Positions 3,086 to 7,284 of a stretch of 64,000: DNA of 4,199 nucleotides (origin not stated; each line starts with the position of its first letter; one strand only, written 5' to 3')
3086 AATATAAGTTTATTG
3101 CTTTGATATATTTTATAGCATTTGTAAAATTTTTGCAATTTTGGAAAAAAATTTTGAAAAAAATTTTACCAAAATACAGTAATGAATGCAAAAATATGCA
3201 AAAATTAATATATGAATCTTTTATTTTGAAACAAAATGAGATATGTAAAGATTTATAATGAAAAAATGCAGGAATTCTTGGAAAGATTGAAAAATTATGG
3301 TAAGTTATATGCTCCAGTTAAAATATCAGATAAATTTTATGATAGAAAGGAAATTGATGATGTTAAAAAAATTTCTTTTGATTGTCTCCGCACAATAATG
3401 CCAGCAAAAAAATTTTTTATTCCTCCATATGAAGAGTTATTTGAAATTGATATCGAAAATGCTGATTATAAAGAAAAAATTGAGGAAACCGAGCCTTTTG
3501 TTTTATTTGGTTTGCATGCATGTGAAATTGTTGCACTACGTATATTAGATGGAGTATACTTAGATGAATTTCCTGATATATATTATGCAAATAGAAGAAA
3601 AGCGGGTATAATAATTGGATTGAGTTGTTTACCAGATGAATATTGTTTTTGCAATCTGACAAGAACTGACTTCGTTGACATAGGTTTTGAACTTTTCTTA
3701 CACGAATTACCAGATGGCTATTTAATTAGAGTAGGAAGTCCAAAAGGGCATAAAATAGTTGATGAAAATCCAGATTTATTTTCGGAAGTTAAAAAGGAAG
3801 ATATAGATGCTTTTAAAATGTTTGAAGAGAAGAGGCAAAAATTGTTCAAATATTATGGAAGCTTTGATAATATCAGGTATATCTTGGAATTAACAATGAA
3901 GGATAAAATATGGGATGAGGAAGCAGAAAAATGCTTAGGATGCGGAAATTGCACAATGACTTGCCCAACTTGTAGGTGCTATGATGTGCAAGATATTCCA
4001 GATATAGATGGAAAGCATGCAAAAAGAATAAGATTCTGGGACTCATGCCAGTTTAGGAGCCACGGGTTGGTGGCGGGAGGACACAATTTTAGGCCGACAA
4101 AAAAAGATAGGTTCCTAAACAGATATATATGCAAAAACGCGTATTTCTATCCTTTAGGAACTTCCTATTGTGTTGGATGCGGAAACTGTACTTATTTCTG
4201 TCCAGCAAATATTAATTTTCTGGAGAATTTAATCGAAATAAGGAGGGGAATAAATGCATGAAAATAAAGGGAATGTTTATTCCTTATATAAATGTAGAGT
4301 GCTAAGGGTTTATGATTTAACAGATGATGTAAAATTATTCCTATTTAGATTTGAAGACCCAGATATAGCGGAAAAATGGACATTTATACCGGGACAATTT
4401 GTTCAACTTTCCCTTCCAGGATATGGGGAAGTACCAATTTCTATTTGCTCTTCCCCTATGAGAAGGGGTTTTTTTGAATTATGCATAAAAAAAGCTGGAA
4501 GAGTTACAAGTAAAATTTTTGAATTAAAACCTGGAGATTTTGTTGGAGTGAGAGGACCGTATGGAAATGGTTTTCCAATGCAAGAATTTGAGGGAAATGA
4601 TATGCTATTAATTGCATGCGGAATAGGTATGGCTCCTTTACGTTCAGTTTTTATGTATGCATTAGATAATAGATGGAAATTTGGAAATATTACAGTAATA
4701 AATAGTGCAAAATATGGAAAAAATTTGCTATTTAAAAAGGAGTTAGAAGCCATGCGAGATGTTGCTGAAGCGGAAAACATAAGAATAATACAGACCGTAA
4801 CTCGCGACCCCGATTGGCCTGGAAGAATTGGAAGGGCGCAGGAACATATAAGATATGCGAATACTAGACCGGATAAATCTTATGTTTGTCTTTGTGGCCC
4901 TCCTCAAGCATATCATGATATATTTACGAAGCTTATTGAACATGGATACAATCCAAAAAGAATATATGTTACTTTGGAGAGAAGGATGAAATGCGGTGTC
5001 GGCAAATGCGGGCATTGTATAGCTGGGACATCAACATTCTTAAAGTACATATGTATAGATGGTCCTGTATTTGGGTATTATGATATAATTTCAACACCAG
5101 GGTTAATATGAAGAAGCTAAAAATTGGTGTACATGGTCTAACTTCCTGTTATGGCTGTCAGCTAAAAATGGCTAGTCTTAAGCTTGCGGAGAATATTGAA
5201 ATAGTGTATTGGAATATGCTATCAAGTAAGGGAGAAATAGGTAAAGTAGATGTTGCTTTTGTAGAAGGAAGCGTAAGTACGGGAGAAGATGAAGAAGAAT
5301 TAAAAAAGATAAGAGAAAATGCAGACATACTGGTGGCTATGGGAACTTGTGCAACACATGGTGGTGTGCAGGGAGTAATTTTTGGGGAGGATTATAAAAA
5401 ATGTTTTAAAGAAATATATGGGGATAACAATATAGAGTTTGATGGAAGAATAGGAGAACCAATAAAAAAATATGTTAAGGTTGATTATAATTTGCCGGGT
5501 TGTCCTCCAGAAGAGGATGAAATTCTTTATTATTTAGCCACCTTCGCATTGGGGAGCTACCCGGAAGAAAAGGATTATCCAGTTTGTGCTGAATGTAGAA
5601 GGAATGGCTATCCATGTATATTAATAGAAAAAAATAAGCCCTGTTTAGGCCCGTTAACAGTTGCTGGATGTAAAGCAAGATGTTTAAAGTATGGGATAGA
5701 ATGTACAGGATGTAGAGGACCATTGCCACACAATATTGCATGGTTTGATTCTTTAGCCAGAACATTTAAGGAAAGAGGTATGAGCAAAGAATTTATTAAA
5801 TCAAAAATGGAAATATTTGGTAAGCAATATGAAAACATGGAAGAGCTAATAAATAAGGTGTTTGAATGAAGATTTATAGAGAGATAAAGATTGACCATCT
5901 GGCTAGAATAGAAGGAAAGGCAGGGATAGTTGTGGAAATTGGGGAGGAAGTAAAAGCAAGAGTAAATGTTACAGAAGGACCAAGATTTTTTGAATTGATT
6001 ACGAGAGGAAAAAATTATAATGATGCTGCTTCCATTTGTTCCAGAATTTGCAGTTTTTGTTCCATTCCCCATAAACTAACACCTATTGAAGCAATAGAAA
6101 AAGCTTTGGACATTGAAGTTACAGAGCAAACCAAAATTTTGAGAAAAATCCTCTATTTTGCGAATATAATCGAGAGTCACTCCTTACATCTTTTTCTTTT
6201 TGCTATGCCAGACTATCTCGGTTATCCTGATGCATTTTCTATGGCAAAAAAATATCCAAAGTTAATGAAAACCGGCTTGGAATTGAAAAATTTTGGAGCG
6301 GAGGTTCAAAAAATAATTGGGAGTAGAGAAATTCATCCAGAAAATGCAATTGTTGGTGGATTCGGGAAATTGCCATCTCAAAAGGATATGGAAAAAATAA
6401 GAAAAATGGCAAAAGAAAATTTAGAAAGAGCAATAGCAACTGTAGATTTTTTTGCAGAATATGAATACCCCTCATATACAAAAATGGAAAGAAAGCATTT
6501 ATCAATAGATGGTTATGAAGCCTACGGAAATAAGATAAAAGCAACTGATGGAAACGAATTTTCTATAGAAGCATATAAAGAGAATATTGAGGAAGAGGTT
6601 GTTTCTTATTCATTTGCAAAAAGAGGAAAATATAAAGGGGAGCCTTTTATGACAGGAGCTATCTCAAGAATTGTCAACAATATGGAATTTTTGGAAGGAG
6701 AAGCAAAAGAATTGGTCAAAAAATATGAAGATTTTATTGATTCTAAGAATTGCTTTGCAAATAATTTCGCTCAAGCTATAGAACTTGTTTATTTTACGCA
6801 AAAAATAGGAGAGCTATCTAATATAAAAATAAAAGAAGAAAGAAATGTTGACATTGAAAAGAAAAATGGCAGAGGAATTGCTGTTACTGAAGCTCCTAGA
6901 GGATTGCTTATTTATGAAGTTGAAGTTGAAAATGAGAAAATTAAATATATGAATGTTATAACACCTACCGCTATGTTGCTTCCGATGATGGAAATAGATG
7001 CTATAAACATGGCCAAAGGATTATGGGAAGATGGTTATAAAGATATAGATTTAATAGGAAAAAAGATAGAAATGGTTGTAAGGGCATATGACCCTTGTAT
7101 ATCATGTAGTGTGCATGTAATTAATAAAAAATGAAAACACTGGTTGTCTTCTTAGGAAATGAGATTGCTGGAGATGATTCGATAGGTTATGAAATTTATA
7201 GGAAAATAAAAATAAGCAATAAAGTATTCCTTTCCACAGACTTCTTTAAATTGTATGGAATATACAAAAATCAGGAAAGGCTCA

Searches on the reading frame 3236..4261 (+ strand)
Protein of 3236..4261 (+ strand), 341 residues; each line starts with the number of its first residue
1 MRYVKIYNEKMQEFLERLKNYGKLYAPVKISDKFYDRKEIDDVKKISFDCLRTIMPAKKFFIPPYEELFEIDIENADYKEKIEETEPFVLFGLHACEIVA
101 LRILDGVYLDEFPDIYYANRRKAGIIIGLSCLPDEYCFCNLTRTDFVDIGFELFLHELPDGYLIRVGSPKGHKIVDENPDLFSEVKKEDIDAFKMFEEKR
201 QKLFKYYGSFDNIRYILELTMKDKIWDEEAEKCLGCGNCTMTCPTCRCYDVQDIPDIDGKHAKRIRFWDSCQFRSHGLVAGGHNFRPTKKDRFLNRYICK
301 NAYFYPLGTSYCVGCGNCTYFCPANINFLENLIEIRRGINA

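Call 47: search_protein_families(library=ncbifam, proteins=[window:3236-4261:+], max_evalue=1e-10)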
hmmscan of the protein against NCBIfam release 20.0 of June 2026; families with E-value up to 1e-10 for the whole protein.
window:3236-4261:+ (341 aa): 3 families
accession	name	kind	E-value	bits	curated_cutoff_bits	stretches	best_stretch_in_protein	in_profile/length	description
NF040833.1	sulfhyd_HydB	equivalog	8.8e-168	557.8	750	1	1-335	1-335/367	NADPH-dependent hydrogenase/sulfhydrogenase 1 subunit beta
NF040829.1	sulfhyd_ShyB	equivalog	1.9e-119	398.6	690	1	1-338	1-332/334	NAD(P)-dependent hydrogenase/sulfhydrogenase 2 subunit beta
TIGR02910.1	sulfite_red_A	equivalog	3.5e-36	125.1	323.15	1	4-330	3-321/334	anaerobic sulfite reductase subunit AsrA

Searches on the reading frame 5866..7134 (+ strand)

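Call 47: search_protein_families(library=ncbifam, proteins=[window:5866-7134:+], max_evalue=1e-10)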
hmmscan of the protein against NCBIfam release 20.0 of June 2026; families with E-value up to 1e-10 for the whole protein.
window:5866-7134:+ (422 aa): 8 families
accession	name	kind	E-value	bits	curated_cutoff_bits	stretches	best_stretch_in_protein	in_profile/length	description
NF040832.1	sulfhyd_HydA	equivalog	3.3e-134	448.2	880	1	3-419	1-424/426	NADPH-dependent hydrogenase/sulfhydrogenase 1 subunit alpha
NF040828.1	sulfhyd_ShyA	equivalog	5.7e-114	381.2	700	1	7-420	3-414/415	NAD(P)-dependent hydrogenase/sulfhydrogenase 2 subunit alpha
TIGR03295.1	frhA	equivalog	2.3e-43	148.7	392.5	1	6-420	4-398/412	coenzyme F420 hydrogenase subunit alpha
NF033181.1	NiFeSe_hydrog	equivalog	1.2e-42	146.4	600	2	6-134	3-132/507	nickel-dependent hydrogenase large subunit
NF045518.1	H2_NiFeSe_large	exception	2e-38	132.4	780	2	6-132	3-130/485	NiFeSe hydrogenase large subunit HysA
NF041785.2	VhuA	equivalog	1.2e-36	126.2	800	1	6-381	3-410/418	F420-non-reducing hydrogenase Vhu subunit A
NF007550.0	PRK10170.1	equivalog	1.3e-19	70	1101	1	5-124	17-138/597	Ni/Fe-hydrogenase large subunit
NF007778.0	PRK10467.1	equivalog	7.8e-19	67.4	969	1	5-123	3-122/567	hydrogenase 2 large subunit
